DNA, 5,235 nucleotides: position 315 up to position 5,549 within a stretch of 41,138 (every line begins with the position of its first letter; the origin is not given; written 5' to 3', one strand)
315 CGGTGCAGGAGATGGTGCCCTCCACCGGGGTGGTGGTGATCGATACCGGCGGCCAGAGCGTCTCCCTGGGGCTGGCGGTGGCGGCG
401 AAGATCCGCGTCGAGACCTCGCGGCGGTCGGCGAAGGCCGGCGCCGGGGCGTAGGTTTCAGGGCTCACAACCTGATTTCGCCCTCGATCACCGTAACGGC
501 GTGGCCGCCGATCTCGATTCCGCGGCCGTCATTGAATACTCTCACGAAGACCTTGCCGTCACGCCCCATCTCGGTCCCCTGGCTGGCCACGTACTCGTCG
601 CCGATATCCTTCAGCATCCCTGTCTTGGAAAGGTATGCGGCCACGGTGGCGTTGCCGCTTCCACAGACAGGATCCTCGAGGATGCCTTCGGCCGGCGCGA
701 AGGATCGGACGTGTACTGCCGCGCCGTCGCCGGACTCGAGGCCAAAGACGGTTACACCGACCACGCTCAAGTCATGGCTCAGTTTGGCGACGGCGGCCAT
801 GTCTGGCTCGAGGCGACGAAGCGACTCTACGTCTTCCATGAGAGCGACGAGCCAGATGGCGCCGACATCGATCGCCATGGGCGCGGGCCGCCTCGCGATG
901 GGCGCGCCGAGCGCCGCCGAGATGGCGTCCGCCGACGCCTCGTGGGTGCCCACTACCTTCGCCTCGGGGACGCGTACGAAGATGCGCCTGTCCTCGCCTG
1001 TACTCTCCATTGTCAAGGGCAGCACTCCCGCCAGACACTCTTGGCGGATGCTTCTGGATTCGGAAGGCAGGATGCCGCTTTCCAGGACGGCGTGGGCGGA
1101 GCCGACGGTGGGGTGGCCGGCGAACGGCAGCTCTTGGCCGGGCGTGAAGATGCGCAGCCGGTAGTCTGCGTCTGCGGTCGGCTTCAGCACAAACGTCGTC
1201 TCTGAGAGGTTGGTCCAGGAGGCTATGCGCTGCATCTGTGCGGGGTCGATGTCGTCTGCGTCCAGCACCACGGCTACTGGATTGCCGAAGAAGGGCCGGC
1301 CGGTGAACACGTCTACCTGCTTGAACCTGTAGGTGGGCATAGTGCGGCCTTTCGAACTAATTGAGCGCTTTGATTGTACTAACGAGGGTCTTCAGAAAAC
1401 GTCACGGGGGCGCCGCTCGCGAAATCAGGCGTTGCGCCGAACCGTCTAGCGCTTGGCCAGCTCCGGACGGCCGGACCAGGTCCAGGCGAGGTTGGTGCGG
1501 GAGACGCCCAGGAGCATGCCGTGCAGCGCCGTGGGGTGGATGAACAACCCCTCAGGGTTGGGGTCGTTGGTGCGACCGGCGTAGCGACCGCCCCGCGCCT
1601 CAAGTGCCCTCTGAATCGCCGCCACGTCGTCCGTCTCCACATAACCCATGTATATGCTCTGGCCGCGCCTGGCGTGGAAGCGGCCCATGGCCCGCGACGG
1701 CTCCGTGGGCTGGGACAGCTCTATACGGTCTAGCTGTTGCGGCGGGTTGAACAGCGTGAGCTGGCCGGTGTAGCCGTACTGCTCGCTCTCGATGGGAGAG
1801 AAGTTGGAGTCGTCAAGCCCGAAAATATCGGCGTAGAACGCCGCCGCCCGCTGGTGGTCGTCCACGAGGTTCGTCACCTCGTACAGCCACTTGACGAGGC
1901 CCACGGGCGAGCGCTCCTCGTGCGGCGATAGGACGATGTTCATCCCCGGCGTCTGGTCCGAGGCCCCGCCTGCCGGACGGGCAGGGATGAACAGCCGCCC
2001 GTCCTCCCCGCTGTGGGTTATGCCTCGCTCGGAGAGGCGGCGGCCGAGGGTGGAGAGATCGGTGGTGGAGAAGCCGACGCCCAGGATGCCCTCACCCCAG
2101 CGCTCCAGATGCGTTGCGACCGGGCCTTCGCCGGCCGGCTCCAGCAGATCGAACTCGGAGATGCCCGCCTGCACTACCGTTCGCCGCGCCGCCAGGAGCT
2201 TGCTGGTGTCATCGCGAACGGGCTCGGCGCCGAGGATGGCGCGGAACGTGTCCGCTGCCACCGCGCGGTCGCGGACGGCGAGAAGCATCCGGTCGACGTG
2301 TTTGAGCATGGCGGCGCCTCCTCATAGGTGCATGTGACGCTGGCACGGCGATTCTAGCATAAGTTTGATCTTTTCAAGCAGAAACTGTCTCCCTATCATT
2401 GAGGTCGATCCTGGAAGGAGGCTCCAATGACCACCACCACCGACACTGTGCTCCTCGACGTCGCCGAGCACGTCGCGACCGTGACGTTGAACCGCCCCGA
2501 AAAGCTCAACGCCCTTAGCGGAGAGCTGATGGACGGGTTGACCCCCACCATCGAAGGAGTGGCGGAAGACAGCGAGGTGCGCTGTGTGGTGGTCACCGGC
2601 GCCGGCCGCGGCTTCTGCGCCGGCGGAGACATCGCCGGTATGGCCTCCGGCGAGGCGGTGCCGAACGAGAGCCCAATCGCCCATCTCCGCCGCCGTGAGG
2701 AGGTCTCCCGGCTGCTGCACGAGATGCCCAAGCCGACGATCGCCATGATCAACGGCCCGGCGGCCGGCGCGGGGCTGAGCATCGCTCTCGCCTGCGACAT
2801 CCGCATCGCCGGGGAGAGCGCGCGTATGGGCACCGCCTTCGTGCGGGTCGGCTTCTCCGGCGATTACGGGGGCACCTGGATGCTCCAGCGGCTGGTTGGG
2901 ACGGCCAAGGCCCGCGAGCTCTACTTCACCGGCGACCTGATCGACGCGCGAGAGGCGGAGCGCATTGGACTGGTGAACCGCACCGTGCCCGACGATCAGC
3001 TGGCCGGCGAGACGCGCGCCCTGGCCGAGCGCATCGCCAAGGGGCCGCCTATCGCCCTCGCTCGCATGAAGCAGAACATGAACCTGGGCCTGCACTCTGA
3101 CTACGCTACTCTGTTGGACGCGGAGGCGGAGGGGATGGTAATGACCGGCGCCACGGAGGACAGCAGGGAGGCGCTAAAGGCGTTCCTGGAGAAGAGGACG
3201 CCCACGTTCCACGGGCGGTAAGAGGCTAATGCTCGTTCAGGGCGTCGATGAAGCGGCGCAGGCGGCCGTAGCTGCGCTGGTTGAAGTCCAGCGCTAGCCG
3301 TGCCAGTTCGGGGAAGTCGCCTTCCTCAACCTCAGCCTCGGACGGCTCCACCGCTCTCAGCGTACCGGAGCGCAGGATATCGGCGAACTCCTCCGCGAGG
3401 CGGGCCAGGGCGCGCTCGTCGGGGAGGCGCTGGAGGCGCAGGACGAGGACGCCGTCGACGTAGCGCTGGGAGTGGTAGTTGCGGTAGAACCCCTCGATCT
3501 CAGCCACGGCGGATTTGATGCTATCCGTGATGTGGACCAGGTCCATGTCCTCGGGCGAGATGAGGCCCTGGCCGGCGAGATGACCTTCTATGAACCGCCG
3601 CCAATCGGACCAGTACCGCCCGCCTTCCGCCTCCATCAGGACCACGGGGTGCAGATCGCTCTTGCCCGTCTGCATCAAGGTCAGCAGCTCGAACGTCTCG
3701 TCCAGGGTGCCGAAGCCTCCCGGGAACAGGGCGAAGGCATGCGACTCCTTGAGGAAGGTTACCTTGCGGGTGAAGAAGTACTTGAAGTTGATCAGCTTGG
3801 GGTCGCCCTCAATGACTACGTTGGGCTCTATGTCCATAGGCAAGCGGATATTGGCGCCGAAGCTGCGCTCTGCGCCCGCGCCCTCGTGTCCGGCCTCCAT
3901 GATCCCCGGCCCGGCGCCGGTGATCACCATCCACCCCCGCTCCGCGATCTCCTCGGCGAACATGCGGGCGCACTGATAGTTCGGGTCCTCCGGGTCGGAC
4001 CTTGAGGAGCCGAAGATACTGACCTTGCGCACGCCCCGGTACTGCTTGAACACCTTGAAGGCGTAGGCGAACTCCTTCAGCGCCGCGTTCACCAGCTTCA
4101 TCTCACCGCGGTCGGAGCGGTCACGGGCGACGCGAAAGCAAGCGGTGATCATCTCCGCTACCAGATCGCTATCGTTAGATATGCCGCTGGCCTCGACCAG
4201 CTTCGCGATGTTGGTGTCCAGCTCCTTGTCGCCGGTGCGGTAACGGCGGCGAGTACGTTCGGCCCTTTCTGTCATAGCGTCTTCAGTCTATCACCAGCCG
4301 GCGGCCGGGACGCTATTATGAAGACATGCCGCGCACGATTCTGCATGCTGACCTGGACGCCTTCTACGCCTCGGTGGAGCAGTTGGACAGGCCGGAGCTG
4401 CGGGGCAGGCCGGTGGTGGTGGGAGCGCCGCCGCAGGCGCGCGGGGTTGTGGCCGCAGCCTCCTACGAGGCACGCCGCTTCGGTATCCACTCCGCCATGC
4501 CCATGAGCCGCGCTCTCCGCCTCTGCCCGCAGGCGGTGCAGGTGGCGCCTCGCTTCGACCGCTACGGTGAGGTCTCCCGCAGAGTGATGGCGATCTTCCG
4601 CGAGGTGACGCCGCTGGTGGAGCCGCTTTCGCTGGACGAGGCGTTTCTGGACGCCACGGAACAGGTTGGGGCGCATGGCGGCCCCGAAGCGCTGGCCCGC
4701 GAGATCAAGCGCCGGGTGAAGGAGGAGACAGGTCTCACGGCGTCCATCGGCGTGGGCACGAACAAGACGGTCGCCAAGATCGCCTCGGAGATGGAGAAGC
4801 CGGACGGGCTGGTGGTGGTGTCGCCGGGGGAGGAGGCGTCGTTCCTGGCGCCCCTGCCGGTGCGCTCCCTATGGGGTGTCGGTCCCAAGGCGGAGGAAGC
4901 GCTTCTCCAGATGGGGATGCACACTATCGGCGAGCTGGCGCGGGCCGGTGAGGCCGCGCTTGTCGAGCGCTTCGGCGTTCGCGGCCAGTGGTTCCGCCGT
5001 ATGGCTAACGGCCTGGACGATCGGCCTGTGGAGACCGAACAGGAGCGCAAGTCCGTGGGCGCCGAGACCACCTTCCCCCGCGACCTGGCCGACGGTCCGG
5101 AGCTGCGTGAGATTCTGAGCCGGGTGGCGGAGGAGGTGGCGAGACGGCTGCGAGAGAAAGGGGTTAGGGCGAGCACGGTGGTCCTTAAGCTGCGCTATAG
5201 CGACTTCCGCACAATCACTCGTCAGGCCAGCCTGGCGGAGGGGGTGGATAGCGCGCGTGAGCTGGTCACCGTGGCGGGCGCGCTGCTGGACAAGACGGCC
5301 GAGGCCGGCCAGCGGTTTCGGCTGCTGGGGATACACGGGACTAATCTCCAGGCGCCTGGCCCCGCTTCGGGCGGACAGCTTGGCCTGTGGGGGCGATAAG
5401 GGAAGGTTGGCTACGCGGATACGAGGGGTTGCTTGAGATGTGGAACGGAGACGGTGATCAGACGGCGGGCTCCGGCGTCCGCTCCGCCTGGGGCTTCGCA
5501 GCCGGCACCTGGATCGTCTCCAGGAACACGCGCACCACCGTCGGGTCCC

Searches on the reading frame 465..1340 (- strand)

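Call 47: search_protein_families(library=pfam, proteins=[window:465-1340:-], max_evalue=0.0001)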
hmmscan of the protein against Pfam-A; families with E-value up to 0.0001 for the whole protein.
window:465-1340:- (291 aa): 1 family
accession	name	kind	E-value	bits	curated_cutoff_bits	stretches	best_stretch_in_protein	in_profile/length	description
PF02567.21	PhzC-PhzF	-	9.4e-69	232.5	27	1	9-287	1-281/281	Phenazine biosynthesis-like protein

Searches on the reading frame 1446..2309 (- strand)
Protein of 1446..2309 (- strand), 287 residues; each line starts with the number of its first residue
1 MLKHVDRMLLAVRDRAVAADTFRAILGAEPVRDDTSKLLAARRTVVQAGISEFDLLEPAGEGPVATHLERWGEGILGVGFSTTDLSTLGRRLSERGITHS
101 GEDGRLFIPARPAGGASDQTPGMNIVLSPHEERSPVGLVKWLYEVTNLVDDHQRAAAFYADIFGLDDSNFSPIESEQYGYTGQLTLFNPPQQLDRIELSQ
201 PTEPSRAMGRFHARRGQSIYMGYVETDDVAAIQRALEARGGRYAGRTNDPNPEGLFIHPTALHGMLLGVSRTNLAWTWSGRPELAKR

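Call 47: search_protein_families(library=pfam, proteins=[window:1446-2309:-], max_evalue=0.0001)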
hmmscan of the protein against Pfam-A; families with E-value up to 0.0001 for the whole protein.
window:1446-2309:- (287 aa): 2 families
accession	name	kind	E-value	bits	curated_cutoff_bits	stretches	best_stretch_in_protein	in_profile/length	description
PF13669.12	Glyoxalase_4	-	2.4e-12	47.5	27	1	149-245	7-95/109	Glyoxalase/Bleomycin resistance protein/Dioxygenase superfamily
PF00903.31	Glyoxalase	-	4.7e-10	40.3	20.6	1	148-248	8-100/121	Glyoxalase/Bleomycin resistance protein/Dioxygenase superfamily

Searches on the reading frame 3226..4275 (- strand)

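Call 47: search_protein_families(library=pfam, proteins=[window:3226-4275:-], max_evalue=0.0001)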
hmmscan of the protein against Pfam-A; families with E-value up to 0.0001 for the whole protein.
window:3226-4275:- (349 aa): 2 families
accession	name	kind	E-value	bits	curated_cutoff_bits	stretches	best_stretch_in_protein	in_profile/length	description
PF03641.19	Lysine_decarbox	-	9e-26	91.1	27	1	148-259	23-130/131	Possible lysine decarboxylase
PF18306.6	LDcluster4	-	7.5e-09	35.8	26.3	1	84-193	3-109/151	SLOG cluster4 family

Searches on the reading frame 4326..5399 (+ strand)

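Call 47: search_protein_families(library=pfam, proteins=[window:4326-5399:+], max_evalue=0.0001)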
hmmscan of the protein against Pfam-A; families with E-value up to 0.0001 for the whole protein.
window:4326-5399:+ (357 aa): 3 families
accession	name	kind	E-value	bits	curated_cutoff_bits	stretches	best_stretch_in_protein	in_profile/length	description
PF00817.25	IMS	-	1.9e-52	177.5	23.2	1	9-155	2-148/148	impB/mucB/samB family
PF11799.13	IMS_C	-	6.9e-31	107.3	20.7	1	241-353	1-108/109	impB/mucB/samB family C-terminal domain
PF11798.14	IMS_HHH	-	4.4e-08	33.4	24.4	1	167-197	1-31/32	IMS family HHH motif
